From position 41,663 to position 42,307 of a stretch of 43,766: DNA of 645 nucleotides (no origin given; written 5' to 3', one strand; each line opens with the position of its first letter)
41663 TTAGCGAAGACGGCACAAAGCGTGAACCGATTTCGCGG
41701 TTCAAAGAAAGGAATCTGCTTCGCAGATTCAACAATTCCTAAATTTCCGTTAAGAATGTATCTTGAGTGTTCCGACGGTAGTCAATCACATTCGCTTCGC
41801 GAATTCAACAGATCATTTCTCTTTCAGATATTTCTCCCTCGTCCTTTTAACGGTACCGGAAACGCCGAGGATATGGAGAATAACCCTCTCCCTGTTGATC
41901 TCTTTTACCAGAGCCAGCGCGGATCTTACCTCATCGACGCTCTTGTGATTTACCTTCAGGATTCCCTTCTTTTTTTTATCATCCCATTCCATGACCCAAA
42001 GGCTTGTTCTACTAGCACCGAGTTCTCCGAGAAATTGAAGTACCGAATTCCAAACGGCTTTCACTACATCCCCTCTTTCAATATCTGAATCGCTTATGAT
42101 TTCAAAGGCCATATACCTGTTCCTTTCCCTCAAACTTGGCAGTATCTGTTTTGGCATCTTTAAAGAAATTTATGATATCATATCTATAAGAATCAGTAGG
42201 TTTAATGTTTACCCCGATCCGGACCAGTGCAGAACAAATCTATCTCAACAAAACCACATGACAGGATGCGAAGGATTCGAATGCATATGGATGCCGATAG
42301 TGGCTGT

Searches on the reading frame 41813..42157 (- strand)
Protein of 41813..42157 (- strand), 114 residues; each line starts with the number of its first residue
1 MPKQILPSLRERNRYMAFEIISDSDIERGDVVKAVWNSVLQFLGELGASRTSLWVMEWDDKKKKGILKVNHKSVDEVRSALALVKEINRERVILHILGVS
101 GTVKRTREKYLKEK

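Call 13: search_protein_families(library=pfam, proteins=[window:41813-42157:-])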
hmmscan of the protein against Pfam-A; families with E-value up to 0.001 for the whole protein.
window:41813-42157:- (114 aa): 1 family
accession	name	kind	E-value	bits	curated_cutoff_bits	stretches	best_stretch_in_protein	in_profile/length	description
PF01900.24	RNase_P_Rpp14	-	3.5e-24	85.3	23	1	14-111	1-104/104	Rpp14/Pop5 family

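Call 56: find_homologous_proteins(query=window:41813-42157:-, max_evalue=1e-20)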
Query window:41813-42157:- (114 aa): 56 proteins with E <= 1e-20 among 65 candidates.
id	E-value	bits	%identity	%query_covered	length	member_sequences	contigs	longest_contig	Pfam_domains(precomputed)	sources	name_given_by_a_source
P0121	1.7e-66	239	100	100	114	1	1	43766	PF01900.25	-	-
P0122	2.2e-55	203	84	100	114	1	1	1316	PF01900.25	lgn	-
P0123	3.3e-54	199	81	99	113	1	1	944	PF01900.25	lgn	-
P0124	3.2e-53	196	82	98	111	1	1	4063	PF01900.25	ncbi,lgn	-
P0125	2.4e-52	193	77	100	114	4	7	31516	PF01900.25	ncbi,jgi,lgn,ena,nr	ncbi:MAG TPA: ribonuclease P protein component 2 [Candidatus Altiarchaeales archaeon]|nr:ribonucleas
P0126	4.3e-52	193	79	100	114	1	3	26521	PF01900.25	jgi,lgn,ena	-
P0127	2.7e-51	190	78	100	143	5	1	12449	PF01900.25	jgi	-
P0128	5.4e-51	189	75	100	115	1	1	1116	PF01900.25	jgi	jgi:ribonuclease P/MRP protein subunit POP5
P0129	2.4e-49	184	76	97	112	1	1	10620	PF01900.25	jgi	jgi:ribonuclease P/MRP protein subunit POP5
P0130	6.0e-46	173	75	93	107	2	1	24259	PF01900.25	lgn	-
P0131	3.6e-45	170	67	99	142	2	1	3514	PF01900.25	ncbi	-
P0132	4.8e-45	170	66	99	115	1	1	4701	PF01900.25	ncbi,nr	ncbi:MAG: Rpp14/Pop5 family protein [Candidatus Altiarchaeota archaeon]|nr:Rpp14/Pop5 family protein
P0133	2.2e-44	168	69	97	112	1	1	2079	PF01900.25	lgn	-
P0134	1.7e-43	165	65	97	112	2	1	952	PF01900.25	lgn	-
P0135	2.2e-43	164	67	97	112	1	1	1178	PF01900.25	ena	-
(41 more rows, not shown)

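Call 57: find_encoding_contigs(protein=P0125, flank=4000, max_places=4)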
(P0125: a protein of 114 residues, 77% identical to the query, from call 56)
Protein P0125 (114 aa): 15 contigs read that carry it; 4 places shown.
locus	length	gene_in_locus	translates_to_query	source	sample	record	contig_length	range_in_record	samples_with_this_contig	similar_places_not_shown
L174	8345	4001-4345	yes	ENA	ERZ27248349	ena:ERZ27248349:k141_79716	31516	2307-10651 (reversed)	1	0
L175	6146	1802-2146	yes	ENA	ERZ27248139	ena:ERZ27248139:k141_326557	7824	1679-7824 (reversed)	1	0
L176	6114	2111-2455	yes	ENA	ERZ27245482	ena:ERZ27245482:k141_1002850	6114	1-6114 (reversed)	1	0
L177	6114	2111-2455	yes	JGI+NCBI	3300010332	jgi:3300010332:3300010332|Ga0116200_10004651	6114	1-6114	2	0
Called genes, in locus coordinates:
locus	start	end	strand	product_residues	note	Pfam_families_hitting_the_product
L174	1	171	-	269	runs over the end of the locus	PF00950:ABC-3, PF01032:FecCD (weak)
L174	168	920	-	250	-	PF02463:SMC_N (faint), PF00005:ABC_tran, PF13175:AAA_15 (faint), PF13304:AAA_21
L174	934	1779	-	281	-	PF01297:ZnuA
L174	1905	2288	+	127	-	PF08753:NikR_C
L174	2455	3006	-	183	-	PF00011:HSP20, PF04969:CS (faint), PF17886:ArsA_HSP20 (faint)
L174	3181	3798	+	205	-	-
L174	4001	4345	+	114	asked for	PF01900:RNase_P_Rpp14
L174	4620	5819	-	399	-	PF07690:MFS_1, PF05977:MFS_3 (weak)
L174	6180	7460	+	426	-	PF02749:QRPTase_N, PF01729:QRPTase_C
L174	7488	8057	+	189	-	PF03167:UDG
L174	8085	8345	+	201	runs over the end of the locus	-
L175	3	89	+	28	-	?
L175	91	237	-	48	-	-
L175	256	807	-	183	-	PF00011:HSP20, PF04969:CS (faint), PF17886:ArsA_HSP20 (faint)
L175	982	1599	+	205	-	-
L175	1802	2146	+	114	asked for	PF01900:RNase_P_Rpp14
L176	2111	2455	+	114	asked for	PF01900:RNase_P_Rpp14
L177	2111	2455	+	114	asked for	PF01900:RNase_P_Rpp14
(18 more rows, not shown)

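Call 58: find_encoding_contigs(protein=P0126, flank=4000, max_places=3)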
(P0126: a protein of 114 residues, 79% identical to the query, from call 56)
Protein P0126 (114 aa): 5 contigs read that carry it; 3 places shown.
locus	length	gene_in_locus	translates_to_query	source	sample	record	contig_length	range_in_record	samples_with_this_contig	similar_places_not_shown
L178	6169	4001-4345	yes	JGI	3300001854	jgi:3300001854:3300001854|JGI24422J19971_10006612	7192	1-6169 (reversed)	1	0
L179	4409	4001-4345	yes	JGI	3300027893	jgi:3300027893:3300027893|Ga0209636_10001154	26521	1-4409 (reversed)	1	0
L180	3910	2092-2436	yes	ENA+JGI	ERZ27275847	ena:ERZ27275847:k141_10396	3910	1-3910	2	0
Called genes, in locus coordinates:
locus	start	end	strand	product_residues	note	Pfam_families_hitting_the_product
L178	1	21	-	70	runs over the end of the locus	-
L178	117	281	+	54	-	-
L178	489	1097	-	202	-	PF00160:Pro_isomerase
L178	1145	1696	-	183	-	PF06790:UPF0259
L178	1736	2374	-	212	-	PF01135:PCMT, PF02475:TRM5-TYW2_MTfase, PF13489:Methyltransf_23, PF01209:Ubie_methyltran, PF13847:Methyltransf_31, PF08241:Methyltransf_11, PF08242:Methyltransf_12, PF13649:Methyltransf_25, +1 more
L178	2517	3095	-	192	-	-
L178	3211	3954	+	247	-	PF20251:Big_14 (faint)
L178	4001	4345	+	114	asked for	PF01900:RNase_P_Rpp14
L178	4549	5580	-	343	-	PF03706:LPG_synthase_TM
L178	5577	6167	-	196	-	?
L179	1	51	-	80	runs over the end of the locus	-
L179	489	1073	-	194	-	PF00160:Pro_isomerase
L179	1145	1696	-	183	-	PF06790:UPF0259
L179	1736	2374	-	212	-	PF01135:PCMT, PF02475:TRM5-TYW2_MTfase, PF13489:Methyltransf_23, PF01209:Ubie_methyltran, PF13847:Methyltransf_31, PF08241:Methyltransf_11, PF08242:Methyltransf_12, PF13649:Methyltransf_25, +1 more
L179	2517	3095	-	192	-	-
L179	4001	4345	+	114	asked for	PF01900:RNase_P_Rpp14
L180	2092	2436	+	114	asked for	PF01900:RNase_P_Rpp14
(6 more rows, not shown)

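Call 59: find_encoding_contigs(protein=P0124, flank=4000, max_places=2)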
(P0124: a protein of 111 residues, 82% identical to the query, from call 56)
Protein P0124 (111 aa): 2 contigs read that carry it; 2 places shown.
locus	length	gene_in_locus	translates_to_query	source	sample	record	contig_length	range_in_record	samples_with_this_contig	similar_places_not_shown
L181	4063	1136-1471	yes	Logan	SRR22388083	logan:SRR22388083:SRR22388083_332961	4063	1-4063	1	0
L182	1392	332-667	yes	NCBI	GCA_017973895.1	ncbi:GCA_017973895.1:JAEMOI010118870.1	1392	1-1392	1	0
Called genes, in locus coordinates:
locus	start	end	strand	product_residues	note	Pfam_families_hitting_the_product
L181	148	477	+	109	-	PF12840:HTH_20, PF01022:HTH_5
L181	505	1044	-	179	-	-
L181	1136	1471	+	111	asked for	PF01900:RNase_P_Rpp14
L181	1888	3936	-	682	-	PF01751:Toprim, PF01131:Topoisom_bac, PF01396:Zn_ribbon_Top1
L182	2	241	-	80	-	?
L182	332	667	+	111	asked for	PF01900:RNase_P_Rpp14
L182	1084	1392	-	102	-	?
